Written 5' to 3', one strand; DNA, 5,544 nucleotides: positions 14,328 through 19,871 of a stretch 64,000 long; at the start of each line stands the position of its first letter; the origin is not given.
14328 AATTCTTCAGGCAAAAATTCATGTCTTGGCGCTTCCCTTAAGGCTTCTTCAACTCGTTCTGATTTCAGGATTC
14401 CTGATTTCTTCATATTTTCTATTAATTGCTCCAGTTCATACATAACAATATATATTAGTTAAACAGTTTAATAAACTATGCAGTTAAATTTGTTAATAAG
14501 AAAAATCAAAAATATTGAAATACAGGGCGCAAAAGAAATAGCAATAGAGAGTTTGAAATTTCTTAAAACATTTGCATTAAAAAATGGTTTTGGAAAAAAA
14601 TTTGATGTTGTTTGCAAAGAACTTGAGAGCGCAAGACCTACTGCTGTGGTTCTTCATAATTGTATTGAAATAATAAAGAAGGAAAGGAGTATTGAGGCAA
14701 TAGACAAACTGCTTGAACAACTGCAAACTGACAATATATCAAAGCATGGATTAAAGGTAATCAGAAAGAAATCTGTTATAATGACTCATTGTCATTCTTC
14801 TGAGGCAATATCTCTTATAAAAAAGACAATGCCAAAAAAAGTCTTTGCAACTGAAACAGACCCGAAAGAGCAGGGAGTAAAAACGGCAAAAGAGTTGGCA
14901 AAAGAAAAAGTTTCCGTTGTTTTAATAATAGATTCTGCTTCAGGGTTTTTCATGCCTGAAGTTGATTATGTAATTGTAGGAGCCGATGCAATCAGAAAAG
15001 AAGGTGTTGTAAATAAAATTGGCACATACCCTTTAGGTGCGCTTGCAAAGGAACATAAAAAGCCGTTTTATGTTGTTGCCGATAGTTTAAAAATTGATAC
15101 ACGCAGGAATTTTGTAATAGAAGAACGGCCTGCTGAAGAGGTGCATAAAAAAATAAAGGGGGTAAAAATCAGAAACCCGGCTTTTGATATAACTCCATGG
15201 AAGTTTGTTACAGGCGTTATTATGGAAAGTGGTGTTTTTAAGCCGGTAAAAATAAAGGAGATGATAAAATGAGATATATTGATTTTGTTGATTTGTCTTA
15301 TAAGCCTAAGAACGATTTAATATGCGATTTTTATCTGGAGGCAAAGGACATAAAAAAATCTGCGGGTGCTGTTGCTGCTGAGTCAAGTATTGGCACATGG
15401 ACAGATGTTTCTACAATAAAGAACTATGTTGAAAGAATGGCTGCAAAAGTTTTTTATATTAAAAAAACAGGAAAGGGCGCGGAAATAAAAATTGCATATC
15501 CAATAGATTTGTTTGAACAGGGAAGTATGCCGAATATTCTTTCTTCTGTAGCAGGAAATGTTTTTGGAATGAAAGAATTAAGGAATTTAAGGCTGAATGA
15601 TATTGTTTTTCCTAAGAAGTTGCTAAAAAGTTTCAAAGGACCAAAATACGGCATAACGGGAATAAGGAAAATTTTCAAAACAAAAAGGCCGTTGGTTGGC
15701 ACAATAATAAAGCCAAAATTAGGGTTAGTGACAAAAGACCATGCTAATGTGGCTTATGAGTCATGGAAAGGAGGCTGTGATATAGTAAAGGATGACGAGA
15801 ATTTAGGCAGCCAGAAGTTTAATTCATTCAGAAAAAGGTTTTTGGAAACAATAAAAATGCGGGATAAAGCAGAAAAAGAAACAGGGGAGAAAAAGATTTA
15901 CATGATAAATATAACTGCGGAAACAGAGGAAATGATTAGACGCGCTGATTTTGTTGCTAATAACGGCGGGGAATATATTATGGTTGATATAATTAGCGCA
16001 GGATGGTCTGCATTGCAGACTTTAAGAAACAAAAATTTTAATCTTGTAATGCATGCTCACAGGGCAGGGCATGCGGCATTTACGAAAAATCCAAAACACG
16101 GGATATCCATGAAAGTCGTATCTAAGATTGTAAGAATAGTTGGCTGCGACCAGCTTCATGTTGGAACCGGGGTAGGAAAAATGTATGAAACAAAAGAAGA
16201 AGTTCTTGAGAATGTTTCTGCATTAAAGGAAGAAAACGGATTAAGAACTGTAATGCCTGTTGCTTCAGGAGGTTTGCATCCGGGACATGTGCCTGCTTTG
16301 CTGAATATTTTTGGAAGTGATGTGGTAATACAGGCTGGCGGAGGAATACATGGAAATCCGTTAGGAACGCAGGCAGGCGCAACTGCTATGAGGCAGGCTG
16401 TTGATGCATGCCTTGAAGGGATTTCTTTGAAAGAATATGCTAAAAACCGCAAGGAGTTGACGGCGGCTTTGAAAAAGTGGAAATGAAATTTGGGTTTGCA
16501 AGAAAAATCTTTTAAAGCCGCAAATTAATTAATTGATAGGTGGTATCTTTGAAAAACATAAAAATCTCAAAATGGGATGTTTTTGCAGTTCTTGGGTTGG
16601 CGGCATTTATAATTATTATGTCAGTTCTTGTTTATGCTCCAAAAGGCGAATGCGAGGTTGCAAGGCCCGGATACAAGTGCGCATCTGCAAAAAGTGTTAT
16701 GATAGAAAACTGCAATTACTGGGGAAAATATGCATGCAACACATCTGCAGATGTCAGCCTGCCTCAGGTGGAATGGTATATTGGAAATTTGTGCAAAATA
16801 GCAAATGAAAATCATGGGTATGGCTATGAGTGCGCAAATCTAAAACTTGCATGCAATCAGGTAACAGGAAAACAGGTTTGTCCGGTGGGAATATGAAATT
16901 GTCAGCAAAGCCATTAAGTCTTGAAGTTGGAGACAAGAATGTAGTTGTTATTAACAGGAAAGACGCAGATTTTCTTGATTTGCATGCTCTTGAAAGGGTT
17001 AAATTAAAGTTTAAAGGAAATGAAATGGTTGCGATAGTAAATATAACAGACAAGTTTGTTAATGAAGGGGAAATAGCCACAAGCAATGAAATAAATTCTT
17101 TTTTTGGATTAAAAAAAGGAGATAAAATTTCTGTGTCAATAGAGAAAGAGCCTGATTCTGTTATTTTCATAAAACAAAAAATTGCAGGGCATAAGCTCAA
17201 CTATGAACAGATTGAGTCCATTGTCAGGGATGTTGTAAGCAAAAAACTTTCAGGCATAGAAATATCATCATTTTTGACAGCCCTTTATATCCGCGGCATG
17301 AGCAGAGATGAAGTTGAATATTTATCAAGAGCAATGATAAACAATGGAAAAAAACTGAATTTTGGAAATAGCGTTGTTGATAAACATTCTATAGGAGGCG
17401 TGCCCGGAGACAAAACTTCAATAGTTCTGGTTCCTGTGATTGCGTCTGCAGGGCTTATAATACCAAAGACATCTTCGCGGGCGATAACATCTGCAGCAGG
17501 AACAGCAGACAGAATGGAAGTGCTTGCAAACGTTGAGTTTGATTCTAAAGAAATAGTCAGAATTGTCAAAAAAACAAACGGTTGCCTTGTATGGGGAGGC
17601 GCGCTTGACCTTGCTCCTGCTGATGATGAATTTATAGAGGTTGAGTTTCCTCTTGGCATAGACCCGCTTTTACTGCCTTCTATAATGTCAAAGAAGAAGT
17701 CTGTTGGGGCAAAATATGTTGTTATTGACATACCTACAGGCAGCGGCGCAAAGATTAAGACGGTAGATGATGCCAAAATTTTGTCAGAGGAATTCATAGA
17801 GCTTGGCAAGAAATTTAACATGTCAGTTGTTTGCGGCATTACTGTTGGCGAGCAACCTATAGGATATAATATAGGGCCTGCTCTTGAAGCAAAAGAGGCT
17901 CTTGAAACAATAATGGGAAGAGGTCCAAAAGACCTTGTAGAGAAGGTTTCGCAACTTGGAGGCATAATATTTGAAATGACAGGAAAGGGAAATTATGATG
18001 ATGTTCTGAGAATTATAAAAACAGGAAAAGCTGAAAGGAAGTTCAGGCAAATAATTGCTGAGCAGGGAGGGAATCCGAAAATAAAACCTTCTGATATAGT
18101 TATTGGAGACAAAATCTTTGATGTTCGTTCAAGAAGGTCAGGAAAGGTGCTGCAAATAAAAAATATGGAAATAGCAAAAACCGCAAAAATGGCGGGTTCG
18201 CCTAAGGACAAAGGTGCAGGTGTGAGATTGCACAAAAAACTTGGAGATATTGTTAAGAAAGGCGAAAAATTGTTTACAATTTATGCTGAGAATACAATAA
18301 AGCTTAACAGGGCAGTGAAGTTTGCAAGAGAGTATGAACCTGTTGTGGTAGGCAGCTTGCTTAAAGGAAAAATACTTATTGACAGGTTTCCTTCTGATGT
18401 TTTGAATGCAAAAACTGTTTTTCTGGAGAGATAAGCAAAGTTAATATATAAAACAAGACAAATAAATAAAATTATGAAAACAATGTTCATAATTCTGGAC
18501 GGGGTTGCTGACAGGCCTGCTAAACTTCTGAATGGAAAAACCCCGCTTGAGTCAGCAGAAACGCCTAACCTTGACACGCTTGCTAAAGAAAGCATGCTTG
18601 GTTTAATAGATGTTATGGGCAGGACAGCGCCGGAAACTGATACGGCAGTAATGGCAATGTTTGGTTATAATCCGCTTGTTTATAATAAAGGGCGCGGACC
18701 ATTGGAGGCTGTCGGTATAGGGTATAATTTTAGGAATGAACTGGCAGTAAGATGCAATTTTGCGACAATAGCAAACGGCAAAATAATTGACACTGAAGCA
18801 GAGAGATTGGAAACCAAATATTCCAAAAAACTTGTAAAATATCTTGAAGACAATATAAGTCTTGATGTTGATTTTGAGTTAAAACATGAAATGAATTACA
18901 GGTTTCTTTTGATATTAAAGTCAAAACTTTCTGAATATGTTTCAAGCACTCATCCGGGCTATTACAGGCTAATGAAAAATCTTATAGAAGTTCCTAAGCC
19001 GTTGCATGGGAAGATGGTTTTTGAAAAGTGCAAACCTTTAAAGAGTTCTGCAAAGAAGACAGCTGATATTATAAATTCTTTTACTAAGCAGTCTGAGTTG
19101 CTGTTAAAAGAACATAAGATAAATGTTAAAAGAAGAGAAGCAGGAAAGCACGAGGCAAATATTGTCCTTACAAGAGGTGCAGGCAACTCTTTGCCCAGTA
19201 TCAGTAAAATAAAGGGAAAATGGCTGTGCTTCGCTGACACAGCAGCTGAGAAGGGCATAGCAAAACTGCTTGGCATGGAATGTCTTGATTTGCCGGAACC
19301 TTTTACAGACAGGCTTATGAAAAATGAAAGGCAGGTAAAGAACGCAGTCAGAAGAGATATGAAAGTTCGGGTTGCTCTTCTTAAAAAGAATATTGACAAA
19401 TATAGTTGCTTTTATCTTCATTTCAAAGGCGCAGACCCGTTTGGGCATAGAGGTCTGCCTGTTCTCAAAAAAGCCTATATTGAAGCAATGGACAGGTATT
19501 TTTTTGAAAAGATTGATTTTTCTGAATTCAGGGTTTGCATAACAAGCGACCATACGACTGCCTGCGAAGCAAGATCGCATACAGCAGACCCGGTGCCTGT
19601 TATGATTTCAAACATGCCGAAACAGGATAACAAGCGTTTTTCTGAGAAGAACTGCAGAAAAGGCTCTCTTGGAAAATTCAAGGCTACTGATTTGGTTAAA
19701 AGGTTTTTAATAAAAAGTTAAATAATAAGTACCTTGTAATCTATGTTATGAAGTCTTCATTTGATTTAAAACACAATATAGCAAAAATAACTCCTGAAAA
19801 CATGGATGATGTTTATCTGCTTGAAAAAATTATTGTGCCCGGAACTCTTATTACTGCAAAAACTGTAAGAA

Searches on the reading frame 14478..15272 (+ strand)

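Call 85: search_protein_families(library=pfam, proteins=[window:14478-15272:+], max_evalue=0.00001)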
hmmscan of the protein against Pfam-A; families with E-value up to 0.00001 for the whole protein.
window:14478-15272:+ (264 aa): 1 family
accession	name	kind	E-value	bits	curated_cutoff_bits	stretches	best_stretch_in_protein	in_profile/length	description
PF01008.23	IF-2B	-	1.8e-59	201.8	22.4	1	14-256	1-280/280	Initiation factor 2 subunit family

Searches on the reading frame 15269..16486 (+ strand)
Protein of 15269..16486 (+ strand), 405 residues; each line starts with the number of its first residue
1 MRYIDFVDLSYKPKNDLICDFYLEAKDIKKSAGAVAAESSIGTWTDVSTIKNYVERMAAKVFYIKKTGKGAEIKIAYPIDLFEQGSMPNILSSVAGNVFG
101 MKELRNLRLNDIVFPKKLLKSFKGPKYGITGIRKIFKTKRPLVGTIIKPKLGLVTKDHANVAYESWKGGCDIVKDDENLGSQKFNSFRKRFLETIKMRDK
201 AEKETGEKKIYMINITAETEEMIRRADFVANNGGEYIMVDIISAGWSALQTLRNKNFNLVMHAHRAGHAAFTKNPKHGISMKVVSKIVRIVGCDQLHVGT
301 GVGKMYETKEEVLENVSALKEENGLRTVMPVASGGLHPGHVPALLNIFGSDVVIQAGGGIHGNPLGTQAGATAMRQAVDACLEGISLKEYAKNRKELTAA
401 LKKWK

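Call 85: search_protein_families(library=pfam, proteins=[window:15269-16486:+], max_evalue=0.00001)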
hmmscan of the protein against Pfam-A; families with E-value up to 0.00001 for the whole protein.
window:15269-16486:+ (405 aa): 2 families
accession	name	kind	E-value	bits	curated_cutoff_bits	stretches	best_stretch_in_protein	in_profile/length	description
PF00016.26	RuBisCO_large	-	4.5e-88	295.8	30.1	1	129-404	2-299/299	Ribulose bisphosphate carboxylase large chain, catalytic domain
PF02788.21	RuBisCO_large_N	-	2.9e-38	131.2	20.7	1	5-117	1-119/120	Ribulose bisphosphate carboxylase large chain, N-terminal domain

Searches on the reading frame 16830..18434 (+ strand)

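Call 8: search_protein_families(library=ncbifam, proteins=[window:16830-18434:+], max_evalue=0.001)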
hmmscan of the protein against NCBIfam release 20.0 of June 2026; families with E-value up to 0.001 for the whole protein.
window:16830-18434:+ (534 aa): 9 families
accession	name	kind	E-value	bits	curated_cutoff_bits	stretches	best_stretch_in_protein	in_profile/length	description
TIGR03327.1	AMP_phos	equivalog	3.4e-182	606.4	535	1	24-511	2-496/500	AMP phosphorylase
TIGR02645.1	ARCH_P_rylase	hypoth_equivalog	7.8e-169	562.2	434.6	1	27-507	4-491/493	putative thymidine phosphorylase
NF003338.0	PRK04350.1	subfamily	1.7e-166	554.5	434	1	22-508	1-495/502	thymidine phosphorylase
TIGR02644.1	Y_phosphoryl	subfamily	5.2e-75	252.8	409.05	1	113-499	4-410/417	pyrimidine-nucleoside phosphorylase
NF004490.0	PRK05820.1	equivalog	9.3e-69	232.2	269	1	113-499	8-416/439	thymidine phosphorylase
NF004747.0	PRK06078.1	equivalog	7.8e-66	222.4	559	1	112-494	5-407/434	pyrimidine-nucleoside phosphorylase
TIGR02643.1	T_phosphoryl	equivalog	5.4e-42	144.2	570.7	1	113-497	6-414/437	thymidine phosphorylase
TIGR01245.1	trpD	equivalog_domain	3.9e-14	52.7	199.05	1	116-252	3-144/330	anthranilate phosphoribosyltransferase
NF011201.0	PRK14607.1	equivalog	1.1e-12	47.4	670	1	106-251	191-340/534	bifunctional anthranilate synthase component II/anthranilate phosphoribosyltransferase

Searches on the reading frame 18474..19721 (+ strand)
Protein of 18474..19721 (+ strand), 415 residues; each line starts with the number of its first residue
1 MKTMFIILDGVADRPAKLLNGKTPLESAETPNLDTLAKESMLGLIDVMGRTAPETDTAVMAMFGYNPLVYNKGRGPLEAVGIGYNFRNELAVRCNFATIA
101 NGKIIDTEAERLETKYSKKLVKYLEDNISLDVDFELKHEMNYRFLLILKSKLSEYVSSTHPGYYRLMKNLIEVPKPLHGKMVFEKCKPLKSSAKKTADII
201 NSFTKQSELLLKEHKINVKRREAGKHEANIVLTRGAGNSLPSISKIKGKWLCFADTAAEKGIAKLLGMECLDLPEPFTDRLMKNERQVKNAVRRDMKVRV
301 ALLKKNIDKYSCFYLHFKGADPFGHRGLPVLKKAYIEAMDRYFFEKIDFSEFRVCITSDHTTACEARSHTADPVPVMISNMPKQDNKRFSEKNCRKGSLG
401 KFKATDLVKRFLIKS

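Call 85: search_protein_families(library=pfam, proteins=[window:18474-19721:+], max_evalue=0.00001)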
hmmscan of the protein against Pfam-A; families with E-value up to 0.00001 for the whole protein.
window:18474-19721:+ (415 aa): 2 families
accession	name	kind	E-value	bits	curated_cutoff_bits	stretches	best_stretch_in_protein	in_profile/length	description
PF10143.14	PhosphMutase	-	1.9e-38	132.4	21.5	1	37-217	1-170/170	2,3-bisphosphoglycerate-independent phosphoglycerate mutase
PF01676.23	Metalloenzyme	-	3.2e-27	96.1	24.3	1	1-408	1-246/252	Metalloenzyme superfamily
